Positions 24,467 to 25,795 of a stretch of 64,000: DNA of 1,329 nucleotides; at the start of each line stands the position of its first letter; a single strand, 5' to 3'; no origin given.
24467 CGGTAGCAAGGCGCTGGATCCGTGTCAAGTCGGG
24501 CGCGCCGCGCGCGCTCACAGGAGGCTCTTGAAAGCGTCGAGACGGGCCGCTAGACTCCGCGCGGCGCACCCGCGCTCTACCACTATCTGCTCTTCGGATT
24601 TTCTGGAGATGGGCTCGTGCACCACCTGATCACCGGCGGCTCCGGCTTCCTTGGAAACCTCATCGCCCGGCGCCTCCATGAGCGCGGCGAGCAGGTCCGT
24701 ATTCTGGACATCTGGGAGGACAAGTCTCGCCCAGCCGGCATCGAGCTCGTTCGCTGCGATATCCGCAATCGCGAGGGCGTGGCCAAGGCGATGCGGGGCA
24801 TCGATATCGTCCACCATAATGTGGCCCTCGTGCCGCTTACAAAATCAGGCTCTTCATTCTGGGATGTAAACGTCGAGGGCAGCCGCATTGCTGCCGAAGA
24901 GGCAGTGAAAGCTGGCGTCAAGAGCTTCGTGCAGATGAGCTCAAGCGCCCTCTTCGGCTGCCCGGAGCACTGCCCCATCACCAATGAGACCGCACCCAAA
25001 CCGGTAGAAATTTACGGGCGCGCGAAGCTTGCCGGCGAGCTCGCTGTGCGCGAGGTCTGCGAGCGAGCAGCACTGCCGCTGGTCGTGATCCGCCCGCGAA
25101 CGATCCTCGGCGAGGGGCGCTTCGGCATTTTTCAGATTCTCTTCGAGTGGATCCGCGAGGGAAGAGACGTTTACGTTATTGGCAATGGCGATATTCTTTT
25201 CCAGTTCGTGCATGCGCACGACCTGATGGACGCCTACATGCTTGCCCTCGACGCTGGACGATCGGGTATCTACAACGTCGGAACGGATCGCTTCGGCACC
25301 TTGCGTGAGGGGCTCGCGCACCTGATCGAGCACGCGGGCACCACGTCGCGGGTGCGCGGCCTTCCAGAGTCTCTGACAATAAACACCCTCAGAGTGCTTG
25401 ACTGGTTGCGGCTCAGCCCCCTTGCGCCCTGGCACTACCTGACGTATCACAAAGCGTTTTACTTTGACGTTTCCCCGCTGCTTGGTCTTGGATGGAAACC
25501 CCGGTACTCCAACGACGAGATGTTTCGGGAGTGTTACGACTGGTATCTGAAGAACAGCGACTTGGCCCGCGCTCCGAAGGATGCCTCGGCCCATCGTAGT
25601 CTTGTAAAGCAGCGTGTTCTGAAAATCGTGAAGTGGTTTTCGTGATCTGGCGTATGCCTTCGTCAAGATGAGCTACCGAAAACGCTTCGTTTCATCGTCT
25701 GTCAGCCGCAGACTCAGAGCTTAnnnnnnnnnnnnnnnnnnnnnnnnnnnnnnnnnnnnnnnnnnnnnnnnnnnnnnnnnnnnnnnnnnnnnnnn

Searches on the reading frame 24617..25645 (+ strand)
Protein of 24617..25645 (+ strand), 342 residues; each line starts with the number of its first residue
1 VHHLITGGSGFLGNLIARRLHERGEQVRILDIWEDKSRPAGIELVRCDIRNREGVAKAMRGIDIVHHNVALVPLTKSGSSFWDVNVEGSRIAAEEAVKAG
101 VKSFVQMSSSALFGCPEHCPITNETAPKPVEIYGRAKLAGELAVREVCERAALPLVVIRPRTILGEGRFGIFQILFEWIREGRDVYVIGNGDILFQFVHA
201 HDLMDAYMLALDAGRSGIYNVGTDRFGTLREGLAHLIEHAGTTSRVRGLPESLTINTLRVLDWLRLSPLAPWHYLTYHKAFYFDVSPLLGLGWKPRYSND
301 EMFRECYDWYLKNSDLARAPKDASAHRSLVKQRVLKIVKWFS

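Call 12: search_protein_families(library=pfam, proteins=[window:24617-25645:+], max_evalue=0.01)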
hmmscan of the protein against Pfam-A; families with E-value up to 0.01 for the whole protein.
window:24617-25645:+ (342 aa): 10 families
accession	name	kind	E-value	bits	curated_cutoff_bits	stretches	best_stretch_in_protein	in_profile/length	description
PF01370.27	Epimerase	-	2.5e-37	129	20.9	1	4-222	2-240/240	NAD dependent epimerase/dehydratase family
PF01073.25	3Beta_HSD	-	9.6e-24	84.3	22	1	4-211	1-229/280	3-beta hydroxysteroid dehydrogenase/isomerase family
PF16363.11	GDP_Man_Dehyd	-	6.7e-21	75.5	27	1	4-305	1-331/332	GDP-mannose 4,6 dehydratase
PF04321.23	RmlD_sub_bind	-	5.5e-15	55.6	27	1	1-187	1-175/287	RmlD substrate binding domain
PF07993.18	NAD_binding_4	-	1.6e-13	50.8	20.1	1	56-173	83-217/258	Male sterility protein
PF13460.12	NAD_binding_10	-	3.2e-09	37.3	27.2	1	7-162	1-145/184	NAD(P)H-binding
PF02719.21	Polysacc_synt_2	-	2.3e-07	30.7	20.2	1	4-109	2-128/293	Polysaccharide biosynthesis protein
PF05368.20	NmrA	-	1.3e-05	25.4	27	1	4-105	6-103/298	NmrA-like family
PF08659.16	KR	-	0.0049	17.2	22.6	0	3-27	3-27/180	KR domain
PF13561.12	adh_short_C2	-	0.0077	16.3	27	0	13-109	9-113/236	Enoyl-(Acyl carrier protein) reductase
